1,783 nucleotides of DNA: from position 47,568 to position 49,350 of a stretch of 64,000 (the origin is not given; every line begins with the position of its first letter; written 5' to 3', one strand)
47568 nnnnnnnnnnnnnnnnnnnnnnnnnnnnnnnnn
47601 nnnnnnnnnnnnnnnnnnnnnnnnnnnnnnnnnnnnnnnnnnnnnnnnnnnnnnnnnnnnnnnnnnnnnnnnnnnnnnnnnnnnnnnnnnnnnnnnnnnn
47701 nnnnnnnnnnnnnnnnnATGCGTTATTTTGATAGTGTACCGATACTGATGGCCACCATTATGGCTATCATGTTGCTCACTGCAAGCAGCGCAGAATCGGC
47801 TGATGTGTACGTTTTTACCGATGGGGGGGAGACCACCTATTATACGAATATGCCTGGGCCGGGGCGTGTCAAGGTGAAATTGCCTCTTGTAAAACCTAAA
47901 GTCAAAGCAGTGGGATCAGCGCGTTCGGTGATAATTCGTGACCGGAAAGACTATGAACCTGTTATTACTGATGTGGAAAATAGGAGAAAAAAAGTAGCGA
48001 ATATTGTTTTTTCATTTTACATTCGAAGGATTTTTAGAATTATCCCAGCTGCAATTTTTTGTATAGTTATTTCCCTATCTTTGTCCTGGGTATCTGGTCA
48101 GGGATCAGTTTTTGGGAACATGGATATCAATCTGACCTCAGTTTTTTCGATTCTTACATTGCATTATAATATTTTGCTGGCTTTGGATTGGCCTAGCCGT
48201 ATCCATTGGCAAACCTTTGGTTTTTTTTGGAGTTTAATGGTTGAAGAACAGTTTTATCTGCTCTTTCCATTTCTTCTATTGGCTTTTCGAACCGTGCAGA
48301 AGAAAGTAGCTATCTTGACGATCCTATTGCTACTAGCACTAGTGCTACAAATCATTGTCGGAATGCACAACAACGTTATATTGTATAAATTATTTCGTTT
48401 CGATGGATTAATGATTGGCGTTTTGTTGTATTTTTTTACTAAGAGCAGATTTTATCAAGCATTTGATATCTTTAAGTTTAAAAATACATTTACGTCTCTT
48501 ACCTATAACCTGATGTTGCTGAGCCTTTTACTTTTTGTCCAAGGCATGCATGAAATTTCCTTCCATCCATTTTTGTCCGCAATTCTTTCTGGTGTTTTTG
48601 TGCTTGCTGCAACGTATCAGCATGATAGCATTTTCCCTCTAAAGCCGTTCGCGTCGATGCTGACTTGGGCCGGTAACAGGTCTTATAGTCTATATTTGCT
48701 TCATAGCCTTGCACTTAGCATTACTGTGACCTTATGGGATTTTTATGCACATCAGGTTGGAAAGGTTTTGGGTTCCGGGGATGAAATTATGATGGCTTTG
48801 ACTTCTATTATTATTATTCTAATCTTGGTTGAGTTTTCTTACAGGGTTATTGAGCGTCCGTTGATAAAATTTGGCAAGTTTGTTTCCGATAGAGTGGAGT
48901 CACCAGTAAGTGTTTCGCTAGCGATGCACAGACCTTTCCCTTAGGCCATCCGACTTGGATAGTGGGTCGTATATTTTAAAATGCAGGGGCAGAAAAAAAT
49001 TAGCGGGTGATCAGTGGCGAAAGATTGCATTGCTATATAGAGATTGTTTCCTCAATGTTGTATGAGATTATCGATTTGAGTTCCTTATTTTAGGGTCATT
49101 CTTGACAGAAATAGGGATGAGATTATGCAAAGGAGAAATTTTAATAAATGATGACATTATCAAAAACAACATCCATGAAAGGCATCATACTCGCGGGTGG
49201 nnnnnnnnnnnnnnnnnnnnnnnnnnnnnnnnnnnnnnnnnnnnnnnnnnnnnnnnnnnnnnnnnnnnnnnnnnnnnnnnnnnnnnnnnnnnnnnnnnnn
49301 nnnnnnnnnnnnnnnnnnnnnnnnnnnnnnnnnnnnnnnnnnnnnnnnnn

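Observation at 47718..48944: Recombination scar at the end of the T2SS-like operon: DUF4124/SLT N-terminus fused in frame to a truncated acyltransferase-3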

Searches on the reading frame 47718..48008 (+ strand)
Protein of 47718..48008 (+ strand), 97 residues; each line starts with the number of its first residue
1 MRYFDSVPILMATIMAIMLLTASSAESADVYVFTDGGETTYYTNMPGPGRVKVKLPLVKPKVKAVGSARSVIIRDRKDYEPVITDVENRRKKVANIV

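Call 10: find_homologous_proteins(query=window:47718-48008:+, max_evalue=10)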
Query seq(97 aa): 2 candidates shared short words with the query, none scored E <= 10.

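Call 56: search_protein_representatives(protein=window:47718-47987:+)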
Query: 90 residues. Proteins with E-value up to 0.001 (for the whole library): 6; up to 1e-10: 2; up to 1e-30: 1. The best 6 are listed.
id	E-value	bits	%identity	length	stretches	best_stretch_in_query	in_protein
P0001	5.2e-50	182.8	100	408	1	1-90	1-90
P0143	3.5e-12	62.3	32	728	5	42-83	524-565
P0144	9.6e-07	45.0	42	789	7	18-41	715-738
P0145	3.7e-06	43.1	39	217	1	14-88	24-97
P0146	9.7e-05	38.6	33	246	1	13-73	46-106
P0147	2.5e-04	37.2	46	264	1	9-58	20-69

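Call 57: search_protein_families(library=pfam, proteins=[P0143, P0144, P0145, P0146, P0147], max_evalue=0.001)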
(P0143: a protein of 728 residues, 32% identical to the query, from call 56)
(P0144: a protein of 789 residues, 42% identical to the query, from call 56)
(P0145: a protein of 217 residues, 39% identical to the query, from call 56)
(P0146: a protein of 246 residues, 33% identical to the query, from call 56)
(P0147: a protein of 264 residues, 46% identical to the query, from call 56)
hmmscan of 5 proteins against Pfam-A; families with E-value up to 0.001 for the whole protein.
P0143 (728 aa): 9 families
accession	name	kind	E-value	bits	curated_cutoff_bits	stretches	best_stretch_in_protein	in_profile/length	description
PF01344.31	Kelch_1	-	1.2e-72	239.4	20.1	6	485-528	2-46/46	Kelch motif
PF07646.21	Kelch_2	-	2.3e-42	141.2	21.3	3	579-624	2-47/48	Kelch motif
PF13964.12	Kelch_6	-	9.7e-39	130.6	25.3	4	437-483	2-49/50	Kelch motif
PF24681.1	Kelch_KLHDC2_KLHL20_DRC7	-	2.4e-34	119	50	2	537-711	4-185/221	KLHDC2/KLHL20/DRC7 Kelch-repeats domain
PF13418.12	Kelch_4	-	5e-33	113.3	21.6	3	579-621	2-44/49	Galactose oxidase, central domain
PF25210.1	Kelch_FKB95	-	4.4e-32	112.2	70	3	625-703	29-103/268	FKB95, Kelch-repeats domain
PF13415.12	Kelch_3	-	4.2e-28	97.3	22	1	541-583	1-44/48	Galactose oxidase, central domain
PF24996.1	NANM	-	9e-25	87.7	45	5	520-599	42-127/350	N-acetylneuraminate epimerase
PF24981.1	Beta-prop_ATRN-LZTR1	-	1.4e-18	67.6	50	1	449-702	1-284/289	Attractin/LZTR1 beta-propeller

P0144 (789 aa): 5 families
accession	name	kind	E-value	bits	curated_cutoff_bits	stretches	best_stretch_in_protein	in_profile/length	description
PF17936.7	Big_6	-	1.7e-44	150.4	27.6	0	107-162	1-55/83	Bacterial Ig domain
PF19077.6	Big_13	-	2.5e-26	92.6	27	1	14-74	20-81/102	Bacterial Ig-like domain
PF01796.24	OB_ChsH2_C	-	2.8e-08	34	27.1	0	710-737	15-42/65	ChsH2, C-terminal OB-fold domain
PF22320.2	Zona_CL1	-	3.5e-08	33.8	26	0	176-216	12-52/131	Zonadhesin, first cohesin-like domain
PF19405.4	DUF5978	-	0.00019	21.8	25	0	738-754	54-70/73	Family of unknown function (DUF5978)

P0145 (217 aa): 4 families
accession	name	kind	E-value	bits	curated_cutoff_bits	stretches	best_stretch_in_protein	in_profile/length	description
PF01464.25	SLT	-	2.8e-28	98.2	21.3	1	92-186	3-103/117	Transglycosylase SLT domain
PF13406.11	SLT_2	-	3.8e-06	26.8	24.3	0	122-142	151-171/292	Transglycosylase SLT domain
PF13511.11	DUF4124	-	5.7e-05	23.7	22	1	28-65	2-42/56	Domain of unknown function (DUF4124)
PF19489.4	SLT_4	-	0.00069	19.7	27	0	84-136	30-80/184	Transglycosylase SLT domain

P0146 (246 aa): 2 families
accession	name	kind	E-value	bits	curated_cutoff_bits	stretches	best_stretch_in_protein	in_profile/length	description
PF01464.25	SLT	-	4.7e-28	97.5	21.3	1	120-226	2-114/117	Transglycosylase SLT domain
PF13406.11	SLT_2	-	0.00012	21.8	24.3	0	151-172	151-172/292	Transglycosylase SLT domain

P0147 (264 aa): 3 families
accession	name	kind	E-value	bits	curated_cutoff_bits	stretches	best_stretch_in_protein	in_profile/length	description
PF01464.25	SLT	-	1.7e-29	102.2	21.3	1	119-225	2-114/117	Transglycosylase SLT domain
PF13406.11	SLT_2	-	6.7e-06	26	24.3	0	150-171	151-172/292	Transglycosylase SLT domain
PF13511.11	DUF4124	-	2.7e-05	24.7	22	1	32-65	5-41/56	Domain of unknown function (DUF4124)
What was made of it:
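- On Genuine fusion protein family (DUF4124 N-terminus + AT3): The exhaustive search with aa 1-90 found, apart from the protein itself and two repeat-protein false positives, only 217-264-aa SLT proteins (calls 56, 57).
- Tried and rejected: Kelch and Big-repeat hits P0143 and P0144 (calls 56, 57).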

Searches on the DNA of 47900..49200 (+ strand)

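Call 55: search_dna_similar(query=window:47900-49200:+, collection=plasmids, mode=distant, max_rows=8)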
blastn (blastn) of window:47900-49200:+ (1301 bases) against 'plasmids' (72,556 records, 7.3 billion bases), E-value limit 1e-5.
No match.

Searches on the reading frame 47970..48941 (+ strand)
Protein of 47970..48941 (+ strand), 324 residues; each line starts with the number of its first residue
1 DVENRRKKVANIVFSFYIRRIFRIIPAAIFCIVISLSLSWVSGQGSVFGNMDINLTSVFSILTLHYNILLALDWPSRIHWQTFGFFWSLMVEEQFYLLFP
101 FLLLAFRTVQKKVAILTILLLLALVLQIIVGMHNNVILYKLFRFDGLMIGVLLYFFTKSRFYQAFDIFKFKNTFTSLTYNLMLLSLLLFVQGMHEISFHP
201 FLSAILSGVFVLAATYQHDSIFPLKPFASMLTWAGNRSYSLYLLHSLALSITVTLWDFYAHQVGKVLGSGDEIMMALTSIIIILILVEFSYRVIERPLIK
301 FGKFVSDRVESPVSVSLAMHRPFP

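Call 60: search_dna_similar(query=window:47970-48941:+, collection=phages, mode=protein, max_rows=8)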
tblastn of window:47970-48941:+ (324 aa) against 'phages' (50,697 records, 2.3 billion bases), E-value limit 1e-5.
No match.
